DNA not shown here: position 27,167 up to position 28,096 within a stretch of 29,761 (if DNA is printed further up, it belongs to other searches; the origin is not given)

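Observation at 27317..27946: Chimeric ImmA-like peptidase / Xis-like HTH ORF joined at an A9 tract and a sharp GC break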

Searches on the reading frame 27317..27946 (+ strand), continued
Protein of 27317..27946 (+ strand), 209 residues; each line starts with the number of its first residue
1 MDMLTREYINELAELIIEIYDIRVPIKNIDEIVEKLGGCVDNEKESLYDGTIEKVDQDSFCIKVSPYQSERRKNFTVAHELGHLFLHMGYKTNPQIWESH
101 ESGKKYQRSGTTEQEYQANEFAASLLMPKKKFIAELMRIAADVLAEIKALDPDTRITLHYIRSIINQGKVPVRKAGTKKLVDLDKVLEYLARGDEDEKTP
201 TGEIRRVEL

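Call 34: find_related_loci(query=P0001, collection=genome_contigs, flank=10000)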
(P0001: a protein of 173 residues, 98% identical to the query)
Query P0001 (173 aa) in genome_contigs; peptide patterns used: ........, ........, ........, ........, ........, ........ (x = any residue, [..] = any of these).
126 stretches matched a pattern; 20 encode a relative of the query (tblastn E <= 1e-3); 20 distinct loci.
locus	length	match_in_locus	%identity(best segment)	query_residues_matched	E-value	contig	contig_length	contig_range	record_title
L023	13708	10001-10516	56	1-172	3e-64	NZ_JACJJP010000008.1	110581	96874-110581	Gemmiger formicilis strain An812 An812_NODE_8_length_110581_cov_25.450975_pilon, whole genome shotgun sequence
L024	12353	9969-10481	55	1-172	1e-57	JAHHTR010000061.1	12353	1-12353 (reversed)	MAG: Angelakisella sp. isolate MAG087 MAG087_61, whole genome shotgun sequence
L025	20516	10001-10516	51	1-172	3e-53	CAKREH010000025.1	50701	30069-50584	MAG: uncultured Roseburia sp. isolate REFINED_METABAT215_TOP10_CONTIGS_1500_ASSEMBLY_K77_MERGED__Hadza_MoBio_hadza-E-H_F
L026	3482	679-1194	52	1-173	3e-52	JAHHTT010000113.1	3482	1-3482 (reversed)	MAG: Odoribacter sp. isolate MAG089 MAG089_113, whole genome shotgun sequence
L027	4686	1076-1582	47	1-173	2e-49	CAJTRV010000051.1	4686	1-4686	MAG TPA_asm: uncultured Bacilli bacterium isolate MGBC107952 genome assembly, contig: MGBC107952.51, whole genome shotgu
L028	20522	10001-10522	51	1-173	6e-48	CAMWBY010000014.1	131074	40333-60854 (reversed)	MAG TPA_asm: uncultured Lachnospiraceae bacterium isolate SRR13528209_bin.43_metawrap_v1.3_MAG genome assembly, contig:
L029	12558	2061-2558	49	1-169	4e-48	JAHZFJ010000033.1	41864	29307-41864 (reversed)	MAG: Lachnospiraceae bacterium isolate HRGM_Genome_2905 HRGM_Genome_2905_33, whole genome shotgun sequence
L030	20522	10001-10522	52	1-173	1e-46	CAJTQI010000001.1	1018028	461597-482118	MAG TPA_asm: uncultured Lachnospiraceae bacterium isolate MGBC111861 genome assembly, contig: MGBC111861.1, whole genome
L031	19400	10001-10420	36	24-173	2e-16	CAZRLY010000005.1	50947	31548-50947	MAG TPA_asm: uncultured bacterium isolate binchicken_co97_140 genome assembly, contig: NODE_2573_length_50947_cov_6.8509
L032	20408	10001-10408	32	26-165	5e-12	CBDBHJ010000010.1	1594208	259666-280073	MAG: Vicinamibacterales bacterium isolate db78679f-f154-44b7-a74e-8fa7166f3ec5 genome assembly, contig: contig_10, whole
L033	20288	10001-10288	38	58-165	4e-11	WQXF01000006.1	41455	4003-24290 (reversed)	MAG: Clostridia bacterium isolate Emb289P3bin140 Ga0123356_10000553, whole genome shotgun sequence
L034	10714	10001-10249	37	72-160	5e-9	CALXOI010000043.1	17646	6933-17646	MAG: uncultured Treponema sp. isolate BRZ_QM__bin83 genome assembly, contig: BRZ_QM__NODE_3469_length_17646_cov_5.224429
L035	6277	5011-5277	37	72-165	8e-9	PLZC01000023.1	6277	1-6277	MAG: Acidobacteriaceae bacterium isolate palsa_352 73.20120700_P3D.197_contig_67358, whole genome shotgun sequence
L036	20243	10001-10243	38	48-129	1e-8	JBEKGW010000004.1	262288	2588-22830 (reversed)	MAG: Terriglobales bacterium isolate SPRUCE 262 SPRUCE_262_4, whole genome shotgun sequence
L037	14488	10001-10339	33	39-153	2e-8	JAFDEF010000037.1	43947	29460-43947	MAG: Deltaproteobacteria bacterium isolate Meg19_1012_Bin_503 Meg19_1012_Bin_503_scaffold_2680, whole genome shotgun seq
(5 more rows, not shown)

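Call 41: search_solved_structures(query=P0001, max_evalue=0.01, show_alignments=2)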
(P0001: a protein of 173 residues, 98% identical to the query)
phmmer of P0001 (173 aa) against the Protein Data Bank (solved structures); distinct sequences matched with E-value up to 0.01: 1.
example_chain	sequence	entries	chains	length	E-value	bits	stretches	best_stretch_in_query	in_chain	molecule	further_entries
7t5t_A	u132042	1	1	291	0.00022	24.4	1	68-165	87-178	CapP toxin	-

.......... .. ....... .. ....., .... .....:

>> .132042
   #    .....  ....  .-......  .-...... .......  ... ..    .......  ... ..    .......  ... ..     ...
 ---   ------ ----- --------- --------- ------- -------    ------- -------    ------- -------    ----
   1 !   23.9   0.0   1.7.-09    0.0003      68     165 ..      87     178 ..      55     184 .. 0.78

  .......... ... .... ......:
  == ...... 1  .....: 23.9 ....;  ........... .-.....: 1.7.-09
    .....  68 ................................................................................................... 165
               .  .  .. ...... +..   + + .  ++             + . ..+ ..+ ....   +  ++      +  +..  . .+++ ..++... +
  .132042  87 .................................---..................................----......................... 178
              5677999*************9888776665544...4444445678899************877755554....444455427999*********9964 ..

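Call 47: predict_structure(alignment_id=A3)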
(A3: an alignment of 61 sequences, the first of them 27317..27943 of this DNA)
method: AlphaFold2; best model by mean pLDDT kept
length: 209 residues; sequences in the alignment: 61
mean_pLDDT: 82.7   pTM: 0.70
mean pLDDT of the five models: 82.7, 78.4, 77.9, 77.4, 75.6
residues with pLDDT >= 90: 86; 70-90: 93; 50-70: 18; < 50: 12
segments of 3 or more residues with pLDDT < 50: 198-209
pLDDT, mean of each block of 10 residues (from residue 1): 92 94 89 96 76 92 90 93 95 92 71 90 89 80 86 81 78 69 78 57 44
secondary structure, 60 per line:
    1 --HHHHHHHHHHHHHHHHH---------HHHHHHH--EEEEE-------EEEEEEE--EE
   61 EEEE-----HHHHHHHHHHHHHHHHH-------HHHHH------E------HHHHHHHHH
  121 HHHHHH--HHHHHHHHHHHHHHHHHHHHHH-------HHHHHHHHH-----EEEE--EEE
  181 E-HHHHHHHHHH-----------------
elements in order: H3-19 H29-35 E38-42 E50-56 E59-64 H70-86 H94-98 H112-126 H129-150 H158-166 E172-175 E178-181 H183-192

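Call 54: fold_search(model_id=the predicted structure, library=pdb)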
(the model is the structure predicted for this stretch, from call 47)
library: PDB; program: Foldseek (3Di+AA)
matches with E <= 10: 131; with E <= 0.001: 2
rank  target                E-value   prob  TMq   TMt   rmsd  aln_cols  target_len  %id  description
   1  7t5t                  1.6e-04  1.00  0.36  0.28   7.6       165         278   19  Structure of Thauera sp. K11 CapP (released 2022-09-14)
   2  8sln_A                8.2e-04  1.00  0.44  0.39   9.9       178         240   18  Crystal structure of Deinococcus geothermalis PprI complexed with ssDNA (released 2024-03-13)
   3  3dte                  1.2e-03  1.00  0.41  0.36   9.8       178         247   17  Crystal structure of the IRRE protein, a central regulator of DNA damage repair in deinococcaceae (released 2009-02-10)
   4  3dti                  1.2e-03  1.00  0.39  0.35  10.6       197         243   16  Crystal structure of the IRRE protein, a central regulator of DNA damage repair in deinococcaceae (released 2009-02-10)
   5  6cyy_A                1.9e-03  1.00  0.41  0.27  12.0       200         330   12  Mycobacterium tuberculosis transcriptional regulator (released 2019-04-17)
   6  6cz6_A                2.6e-03  1.00  0.41  0.27  12.2       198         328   14  Mycobacterium tuberculosis transcriptional regulator (released 2019-04-17)
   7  6cz6_D                3.7e-03  1.00  0.39  0.26  10.1       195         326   13  Mycobacterium tuberculosis transcriptional regulator (released 2019-04-17)
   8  6cz6_C                1.1e-02  0.98  0.38  0.26  12.5       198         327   14  Mycobacterium tuberculosis transcriptional regulator (released 2019-04-17)
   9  8slm                  1.5e-02  1.00  0.37  0.32   6.4       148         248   20  Crystal structure of Deinococcus geothermalis PprI (released 2024-03-13)
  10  6cyj_A                1.5e-02  0.97  0.38  0.26  12.2       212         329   13  Mycobacterium tuberculosis transcriptional regulator (released 2019-04-17)
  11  6d2s                  2.1e-02  0.99  0.39  0.31   6.8       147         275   14  Mycobacterium tuberculosis transcriptional regulator (released 2019-04-17)
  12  7xyo_B                3.7e-01  0.18  0.25  0.12  18.0       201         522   11  Crystal Structure of a M61 aminopeptidase family member from Myxococcus fulvus (released 2023-06-07)
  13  7xyo_A                9.9e-01  0.11  0.25  0.12  18.0       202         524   15  Crystal Structure of a M61 aminopeptidase family member from Myxococcus fulvus (released 2023-06-07)
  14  6mdw                  1.1e+00  0.23  0.28  0.31   7.0       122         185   15  Mechanism of protease dependent DPC repair (released 2019-04-10)
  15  4gyg                  1.2e+00  0.16  0.15  0.10   8.3        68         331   20  Crystal structure of the Rio2 kinase from Chaetomium thermophilum (released 2012-10-17)
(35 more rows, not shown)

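Call 55: search_protein_families(library=pfam, alignment_id=A4, max_evalue=1)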
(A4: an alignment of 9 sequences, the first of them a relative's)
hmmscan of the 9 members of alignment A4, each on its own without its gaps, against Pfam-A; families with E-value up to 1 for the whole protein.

A. member 1, L001:2659-4242:+ (528 aa): 0 families

B. families by the number of members that match (of 9 scanned): 4 families
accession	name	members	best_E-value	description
PF14815.12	NUDIX_4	3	0.00012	NUDIX domain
PF02498.22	Bro-N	1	0.079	BRO family, N-terminal domain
PF15746.10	TMEM215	1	0.11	TMEM215 family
PF00367.25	PTS_EIIB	1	0.19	phosphotransferase system, EIIB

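Call 71: list_cluster_members(proteins=[window:27317-27943:+, P0001])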
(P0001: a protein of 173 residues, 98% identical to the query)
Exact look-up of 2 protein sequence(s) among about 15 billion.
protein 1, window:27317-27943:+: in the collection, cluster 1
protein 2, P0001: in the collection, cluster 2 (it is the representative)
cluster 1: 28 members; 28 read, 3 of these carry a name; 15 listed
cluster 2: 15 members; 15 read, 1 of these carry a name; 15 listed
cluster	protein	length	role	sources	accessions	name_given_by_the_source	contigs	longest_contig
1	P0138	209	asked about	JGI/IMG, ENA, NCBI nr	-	-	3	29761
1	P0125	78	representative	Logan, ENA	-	-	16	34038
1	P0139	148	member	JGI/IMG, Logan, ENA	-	Zn-dependent peptidase ImmA (M78 family)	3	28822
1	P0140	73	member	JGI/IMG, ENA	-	-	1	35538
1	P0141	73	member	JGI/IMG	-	hypothetical protein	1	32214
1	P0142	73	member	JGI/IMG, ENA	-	hypothetical protein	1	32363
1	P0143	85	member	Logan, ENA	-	-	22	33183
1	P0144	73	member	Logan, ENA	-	-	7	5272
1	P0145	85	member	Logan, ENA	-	-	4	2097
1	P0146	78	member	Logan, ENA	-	-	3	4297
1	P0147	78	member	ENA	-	-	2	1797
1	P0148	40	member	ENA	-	-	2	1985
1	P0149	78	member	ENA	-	-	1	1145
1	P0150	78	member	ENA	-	-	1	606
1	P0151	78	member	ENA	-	-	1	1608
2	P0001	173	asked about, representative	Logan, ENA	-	-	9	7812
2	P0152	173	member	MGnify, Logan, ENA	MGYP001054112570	FL=1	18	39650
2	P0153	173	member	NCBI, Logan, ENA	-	-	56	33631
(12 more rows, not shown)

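Call 74: find_encoding_contigs(protein=P0139, flank=10000, max_places=6)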
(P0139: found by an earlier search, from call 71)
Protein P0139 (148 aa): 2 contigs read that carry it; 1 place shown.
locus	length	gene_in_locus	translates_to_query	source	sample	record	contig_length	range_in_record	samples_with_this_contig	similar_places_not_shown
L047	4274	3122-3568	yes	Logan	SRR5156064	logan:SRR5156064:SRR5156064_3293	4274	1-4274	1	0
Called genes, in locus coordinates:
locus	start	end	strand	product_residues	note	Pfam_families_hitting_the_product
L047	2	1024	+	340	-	?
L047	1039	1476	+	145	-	PF05105:Phage_holin_4_1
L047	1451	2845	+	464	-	PF01183:Glyco_hydro_25, PF01471:PG_binding_1, PF09374:PG_binding_3 (faint)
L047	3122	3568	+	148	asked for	PF06114:Peptidase_M78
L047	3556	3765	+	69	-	-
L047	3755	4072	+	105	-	-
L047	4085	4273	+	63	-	?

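Call 78: find_encoding_contigs(protein=P0152, flank=10000, max_places=4)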
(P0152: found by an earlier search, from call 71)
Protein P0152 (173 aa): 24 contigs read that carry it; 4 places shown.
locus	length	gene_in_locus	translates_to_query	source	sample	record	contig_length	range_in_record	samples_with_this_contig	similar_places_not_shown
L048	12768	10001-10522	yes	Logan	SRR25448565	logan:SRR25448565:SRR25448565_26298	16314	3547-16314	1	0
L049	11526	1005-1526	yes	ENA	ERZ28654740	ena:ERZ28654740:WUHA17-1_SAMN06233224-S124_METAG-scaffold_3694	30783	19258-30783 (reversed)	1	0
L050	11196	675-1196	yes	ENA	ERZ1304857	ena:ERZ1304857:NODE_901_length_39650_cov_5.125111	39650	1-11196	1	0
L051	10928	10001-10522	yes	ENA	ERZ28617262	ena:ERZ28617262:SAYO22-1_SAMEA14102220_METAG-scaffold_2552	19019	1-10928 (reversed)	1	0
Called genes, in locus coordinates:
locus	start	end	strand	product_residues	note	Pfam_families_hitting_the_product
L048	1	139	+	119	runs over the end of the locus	PF20536:DUF6751 (weak)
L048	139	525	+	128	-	PF11114:Minor_capsid_2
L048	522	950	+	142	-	-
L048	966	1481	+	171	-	-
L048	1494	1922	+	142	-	-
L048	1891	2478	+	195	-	PF06854:Phage_Gp15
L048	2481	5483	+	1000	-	-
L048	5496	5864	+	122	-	-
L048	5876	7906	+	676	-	-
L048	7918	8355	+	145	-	PF05105:Phage_holin_4_1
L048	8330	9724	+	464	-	PF01183:Glyco_hydro_25, PF01471:PG_binding_1, PF09374:PG_binding_3 (faint)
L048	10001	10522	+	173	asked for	PF06114:Peptidase_M78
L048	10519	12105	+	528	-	-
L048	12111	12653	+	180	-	PF18967:PycTM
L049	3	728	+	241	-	?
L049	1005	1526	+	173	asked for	PF06114:Peptidase_M78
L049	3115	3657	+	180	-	PF18967:PycTM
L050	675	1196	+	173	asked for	PF06114:Peptidase_M78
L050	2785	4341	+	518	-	PF18967:PycTM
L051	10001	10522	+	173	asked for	PF06114:Peptidase_M78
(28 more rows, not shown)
